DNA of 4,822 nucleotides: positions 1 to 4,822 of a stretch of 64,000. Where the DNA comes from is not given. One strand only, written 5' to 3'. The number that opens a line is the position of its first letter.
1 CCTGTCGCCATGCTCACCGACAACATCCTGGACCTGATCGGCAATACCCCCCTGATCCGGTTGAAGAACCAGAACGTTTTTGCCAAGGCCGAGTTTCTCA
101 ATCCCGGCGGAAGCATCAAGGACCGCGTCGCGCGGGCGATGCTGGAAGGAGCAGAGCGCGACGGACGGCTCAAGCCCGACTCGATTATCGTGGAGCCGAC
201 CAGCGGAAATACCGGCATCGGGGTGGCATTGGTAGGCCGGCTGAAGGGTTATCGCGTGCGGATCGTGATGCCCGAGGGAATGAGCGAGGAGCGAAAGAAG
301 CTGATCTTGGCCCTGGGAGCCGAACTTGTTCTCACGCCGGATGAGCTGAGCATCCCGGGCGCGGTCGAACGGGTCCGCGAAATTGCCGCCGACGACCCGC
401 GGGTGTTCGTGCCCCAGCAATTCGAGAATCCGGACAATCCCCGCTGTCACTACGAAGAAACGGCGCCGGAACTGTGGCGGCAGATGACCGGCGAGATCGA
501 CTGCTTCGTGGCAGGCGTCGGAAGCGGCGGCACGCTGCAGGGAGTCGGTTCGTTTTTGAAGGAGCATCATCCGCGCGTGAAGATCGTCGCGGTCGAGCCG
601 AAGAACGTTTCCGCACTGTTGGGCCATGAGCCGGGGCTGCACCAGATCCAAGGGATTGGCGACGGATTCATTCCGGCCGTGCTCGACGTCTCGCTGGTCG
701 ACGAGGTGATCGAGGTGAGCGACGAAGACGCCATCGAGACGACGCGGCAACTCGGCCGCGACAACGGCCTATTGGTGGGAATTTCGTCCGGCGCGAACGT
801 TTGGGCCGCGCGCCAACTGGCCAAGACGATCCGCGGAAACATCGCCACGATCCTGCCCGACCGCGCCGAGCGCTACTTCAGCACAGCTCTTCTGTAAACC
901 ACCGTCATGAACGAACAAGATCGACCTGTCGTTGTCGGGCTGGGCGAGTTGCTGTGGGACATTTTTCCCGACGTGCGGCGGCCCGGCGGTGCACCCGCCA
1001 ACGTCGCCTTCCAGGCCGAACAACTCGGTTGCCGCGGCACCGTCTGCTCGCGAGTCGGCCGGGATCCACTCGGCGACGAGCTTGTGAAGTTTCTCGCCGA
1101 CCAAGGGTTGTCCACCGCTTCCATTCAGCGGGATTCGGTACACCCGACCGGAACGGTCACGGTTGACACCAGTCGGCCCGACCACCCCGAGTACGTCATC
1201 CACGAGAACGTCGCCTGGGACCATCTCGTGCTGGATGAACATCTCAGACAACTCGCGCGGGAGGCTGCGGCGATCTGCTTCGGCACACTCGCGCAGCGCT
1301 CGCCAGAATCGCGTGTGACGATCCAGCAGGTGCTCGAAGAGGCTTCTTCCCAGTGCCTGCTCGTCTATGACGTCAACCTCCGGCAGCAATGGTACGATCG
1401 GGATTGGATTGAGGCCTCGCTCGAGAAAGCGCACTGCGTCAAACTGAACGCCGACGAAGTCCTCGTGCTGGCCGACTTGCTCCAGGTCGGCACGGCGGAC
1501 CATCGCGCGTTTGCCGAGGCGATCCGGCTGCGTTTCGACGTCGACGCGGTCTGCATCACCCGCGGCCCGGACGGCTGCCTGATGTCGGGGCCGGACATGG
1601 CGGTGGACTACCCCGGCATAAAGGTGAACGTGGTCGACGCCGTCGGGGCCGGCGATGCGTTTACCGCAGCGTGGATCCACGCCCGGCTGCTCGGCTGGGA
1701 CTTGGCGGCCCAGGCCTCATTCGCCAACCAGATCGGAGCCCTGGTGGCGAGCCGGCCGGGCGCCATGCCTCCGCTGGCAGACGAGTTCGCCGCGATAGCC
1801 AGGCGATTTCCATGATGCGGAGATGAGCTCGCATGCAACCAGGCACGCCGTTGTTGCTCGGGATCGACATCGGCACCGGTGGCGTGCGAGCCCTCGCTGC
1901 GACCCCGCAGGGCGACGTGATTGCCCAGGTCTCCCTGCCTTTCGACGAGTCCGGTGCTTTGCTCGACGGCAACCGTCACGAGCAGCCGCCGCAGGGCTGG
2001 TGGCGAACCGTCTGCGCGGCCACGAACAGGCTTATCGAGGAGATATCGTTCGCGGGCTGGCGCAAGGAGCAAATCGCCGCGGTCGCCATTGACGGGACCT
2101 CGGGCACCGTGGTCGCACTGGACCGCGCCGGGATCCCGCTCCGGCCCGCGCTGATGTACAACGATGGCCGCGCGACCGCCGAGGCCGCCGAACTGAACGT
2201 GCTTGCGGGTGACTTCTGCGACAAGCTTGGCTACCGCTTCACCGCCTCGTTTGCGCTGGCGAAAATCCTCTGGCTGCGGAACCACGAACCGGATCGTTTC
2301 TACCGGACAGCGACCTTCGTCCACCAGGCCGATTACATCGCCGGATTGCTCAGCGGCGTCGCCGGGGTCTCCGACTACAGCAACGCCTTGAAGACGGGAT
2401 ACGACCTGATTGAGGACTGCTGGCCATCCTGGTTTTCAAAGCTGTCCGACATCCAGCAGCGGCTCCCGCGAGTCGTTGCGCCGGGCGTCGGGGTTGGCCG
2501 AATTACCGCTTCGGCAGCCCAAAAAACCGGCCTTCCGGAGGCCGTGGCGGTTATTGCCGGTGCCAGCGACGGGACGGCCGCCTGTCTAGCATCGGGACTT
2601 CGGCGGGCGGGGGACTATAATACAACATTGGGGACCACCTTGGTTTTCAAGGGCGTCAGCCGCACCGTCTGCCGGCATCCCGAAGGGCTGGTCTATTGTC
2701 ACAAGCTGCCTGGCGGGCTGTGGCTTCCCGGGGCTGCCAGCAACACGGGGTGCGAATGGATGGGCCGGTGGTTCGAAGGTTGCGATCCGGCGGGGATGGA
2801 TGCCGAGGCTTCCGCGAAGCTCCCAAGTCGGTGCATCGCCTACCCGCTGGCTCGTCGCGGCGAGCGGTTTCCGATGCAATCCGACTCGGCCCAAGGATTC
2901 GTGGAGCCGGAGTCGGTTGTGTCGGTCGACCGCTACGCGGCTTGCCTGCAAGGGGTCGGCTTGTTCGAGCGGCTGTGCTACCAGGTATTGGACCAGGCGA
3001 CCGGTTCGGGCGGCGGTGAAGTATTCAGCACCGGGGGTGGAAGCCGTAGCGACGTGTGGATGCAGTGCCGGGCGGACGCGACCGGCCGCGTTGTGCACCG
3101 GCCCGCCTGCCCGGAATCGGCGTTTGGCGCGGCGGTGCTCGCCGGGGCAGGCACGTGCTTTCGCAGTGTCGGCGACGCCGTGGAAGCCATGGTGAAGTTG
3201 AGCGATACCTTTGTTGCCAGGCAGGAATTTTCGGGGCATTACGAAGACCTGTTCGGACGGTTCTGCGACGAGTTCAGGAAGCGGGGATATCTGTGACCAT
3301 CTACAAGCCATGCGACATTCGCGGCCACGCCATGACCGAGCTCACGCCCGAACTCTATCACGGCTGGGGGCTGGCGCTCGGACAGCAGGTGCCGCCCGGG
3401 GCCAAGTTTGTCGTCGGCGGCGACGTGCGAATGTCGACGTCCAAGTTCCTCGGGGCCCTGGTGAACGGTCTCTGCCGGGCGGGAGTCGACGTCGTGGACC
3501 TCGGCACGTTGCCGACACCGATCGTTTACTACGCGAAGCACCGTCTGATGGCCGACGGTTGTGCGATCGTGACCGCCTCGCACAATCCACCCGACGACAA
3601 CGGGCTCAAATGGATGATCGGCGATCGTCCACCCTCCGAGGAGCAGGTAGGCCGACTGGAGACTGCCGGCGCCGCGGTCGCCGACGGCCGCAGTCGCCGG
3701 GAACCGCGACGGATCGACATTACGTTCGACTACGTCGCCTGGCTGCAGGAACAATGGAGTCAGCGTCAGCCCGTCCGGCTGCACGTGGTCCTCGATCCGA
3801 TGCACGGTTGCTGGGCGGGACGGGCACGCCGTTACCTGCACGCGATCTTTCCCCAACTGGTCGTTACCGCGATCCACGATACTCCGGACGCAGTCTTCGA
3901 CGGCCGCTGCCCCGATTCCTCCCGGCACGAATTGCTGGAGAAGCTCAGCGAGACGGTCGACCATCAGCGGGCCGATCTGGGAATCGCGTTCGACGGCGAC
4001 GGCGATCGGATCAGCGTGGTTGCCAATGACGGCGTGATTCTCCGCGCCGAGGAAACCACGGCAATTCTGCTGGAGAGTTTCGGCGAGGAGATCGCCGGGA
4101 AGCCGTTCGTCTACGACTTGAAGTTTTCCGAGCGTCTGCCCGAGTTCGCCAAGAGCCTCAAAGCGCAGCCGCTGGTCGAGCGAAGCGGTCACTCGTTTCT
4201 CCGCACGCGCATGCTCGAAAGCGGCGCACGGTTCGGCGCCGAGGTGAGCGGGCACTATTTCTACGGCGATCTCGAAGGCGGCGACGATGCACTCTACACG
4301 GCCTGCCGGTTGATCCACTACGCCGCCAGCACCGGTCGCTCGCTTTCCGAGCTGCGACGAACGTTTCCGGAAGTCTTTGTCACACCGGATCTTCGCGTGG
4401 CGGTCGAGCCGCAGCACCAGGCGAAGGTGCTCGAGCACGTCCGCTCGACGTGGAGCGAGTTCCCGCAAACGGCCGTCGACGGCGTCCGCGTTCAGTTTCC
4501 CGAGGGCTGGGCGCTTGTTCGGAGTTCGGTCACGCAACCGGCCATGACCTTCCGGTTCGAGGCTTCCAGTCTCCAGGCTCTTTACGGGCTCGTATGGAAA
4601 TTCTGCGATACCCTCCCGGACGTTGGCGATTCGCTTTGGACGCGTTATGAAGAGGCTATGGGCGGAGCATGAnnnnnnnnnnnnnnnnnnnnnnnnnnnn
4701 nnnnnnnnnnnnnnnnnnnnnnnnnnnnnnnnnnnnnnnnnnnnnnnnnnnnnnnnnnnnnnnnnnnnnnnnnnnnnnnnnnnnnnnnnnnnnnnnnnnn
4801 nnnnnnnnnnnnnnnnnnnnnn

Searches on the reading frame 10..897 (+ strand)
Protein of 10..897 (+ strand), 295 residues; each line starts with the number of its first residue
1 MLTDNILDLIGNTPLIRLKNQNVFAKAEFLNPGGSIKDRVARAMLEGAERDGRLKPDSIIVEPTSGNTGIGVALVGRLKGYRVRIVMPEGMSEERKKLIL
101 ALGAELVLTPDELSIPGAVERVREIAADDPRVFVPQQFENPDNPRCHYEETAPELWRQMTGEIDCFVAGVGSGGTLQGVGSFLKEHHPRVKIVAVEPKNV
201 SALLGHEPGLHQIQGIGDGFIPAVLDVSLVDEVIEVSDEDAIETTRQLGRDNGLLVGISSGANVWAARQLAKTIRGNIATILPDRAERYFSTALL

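Call 41: search_protein_families(library=pfam, max_evalue=0.00001, proteins=[window:10-897:+])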
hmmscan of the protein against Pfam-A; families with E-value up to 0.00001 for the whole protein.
window:10-897:+ (295 aa): 1 family
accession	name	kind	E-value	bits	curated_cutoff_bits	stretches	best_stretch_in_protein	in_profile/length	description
PF00291.31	PALP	-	1.8e-73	247.9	35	1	7-284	2-295/295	Pyridoxal-phosphate dependent enzyme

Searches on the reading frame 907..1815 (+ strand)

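Call 41: search_protein_families(library=pfam, max_evalue=0.00001, proteins=[window:907-1815:+])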
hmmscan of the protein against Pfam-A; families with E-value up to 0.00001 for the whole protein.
window:907-1815:+ (302 aa): 1 family
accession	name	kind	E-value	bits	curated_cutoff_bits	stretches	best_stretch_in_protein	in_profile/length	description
PF00294.29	PfkB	-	4.7e-41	141.5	25.8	1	24-290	33-299/302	pfkB family carbohydrate kinase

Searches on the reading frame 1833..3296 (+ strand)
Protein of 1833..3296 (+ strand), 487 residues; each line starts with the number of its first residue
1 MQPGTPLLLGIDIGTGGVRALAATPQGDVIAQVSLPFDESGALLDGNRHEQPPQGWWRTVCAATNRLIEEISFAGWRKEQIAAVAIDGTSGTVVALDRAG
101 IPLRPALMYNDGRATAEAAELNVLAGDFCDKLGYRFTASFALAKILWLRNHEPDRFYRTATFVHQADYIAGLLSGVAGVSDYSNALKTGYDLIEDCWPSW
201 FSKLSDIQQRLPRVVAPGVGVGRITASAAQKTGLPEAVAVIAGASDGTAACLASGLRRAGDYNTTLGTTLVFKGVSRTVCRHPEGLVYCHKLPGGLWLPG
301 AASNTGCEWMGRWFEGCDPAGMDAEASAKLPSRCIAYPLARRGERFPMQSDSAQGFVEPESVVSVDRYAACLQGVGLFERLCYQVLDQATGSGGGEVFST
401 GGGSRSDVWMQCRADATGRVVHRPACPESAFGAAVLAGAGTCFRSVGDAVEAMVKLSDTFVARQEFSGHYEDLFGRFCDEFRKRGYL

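Call 41: search_protein_families(library=pfam, max_evalue=0.00001, proteins=[window:1833-3296:+])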
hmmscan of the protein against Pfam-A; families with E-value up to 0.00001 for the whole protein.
window:1833-3296:+ (487 aa): 2 families
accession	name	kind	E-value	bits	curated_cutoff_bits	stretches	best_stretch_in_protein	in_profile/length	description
PF00370.27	FGGY_N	-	2.4e-34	119.5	28.8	1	8-252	2-244/245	FGGY family of carbohydrate kinases, N-terminal domain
PF02782.22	FGGY_C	-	7.4e-15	55.7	27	1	320-439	74-196/198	FGGY family of carbohydrate kinases, C-terminal domain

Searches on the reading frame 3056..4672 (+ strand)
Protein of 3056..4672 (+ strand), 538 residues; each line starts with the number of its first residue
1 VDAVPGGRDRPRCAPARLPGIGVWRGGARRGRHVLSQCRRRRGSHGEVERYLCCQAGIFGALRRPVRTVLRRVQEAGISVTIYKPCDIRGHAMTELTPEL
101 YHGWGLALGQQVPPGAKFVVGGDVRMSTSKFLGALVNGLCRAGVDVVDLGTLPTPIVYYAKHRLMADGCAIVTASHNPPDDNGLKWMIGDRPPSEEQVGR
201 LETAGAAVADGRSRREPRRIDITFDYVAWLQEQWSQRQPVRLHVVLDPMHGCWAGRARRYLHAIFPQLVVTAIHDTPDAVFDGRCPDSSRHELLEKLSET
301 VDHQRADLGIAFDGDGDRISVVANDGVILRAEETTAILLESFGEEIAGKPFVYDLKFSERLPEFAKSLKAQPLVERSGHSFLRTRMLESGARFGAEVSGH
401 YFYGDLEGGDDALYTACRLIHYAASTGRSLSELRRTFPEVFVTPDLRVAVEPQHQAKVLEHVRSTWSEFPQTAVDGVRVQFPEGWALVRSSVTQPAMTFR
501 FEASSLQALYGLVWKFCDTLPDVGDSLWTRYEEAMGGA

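Call 41: search_protein_families(library=pfam, max_evalue=0.00001, proteins=[window:3056-4672:+])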
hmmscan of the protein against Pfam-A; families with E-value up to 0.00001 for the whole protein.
window:3056-4672:+ (538 aa): 3 families
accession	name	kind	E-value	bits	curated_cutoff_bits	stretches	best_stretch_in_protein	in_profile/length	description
PF02878.22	PGM_PMM_I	-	2.5e-26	92.4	22.5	1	87-190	8-115/138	Phosphoglucomutase/phosphomannomutase, alpha/beta/alpha domain I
PF02879.22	PGM_PMM_II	-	2.5e-15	57.3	29.3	1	226-326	3-103/103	Phosphoglucomutase/phosphomannomutase, alpha/beta/alpha domain II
PF02880.22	PGM_PMM_III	-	3.8e-14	53.2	20.7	1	335-437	6-111/115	Phosphoglucomutase/phosphomannomutase, alpha/beta/alpha domain III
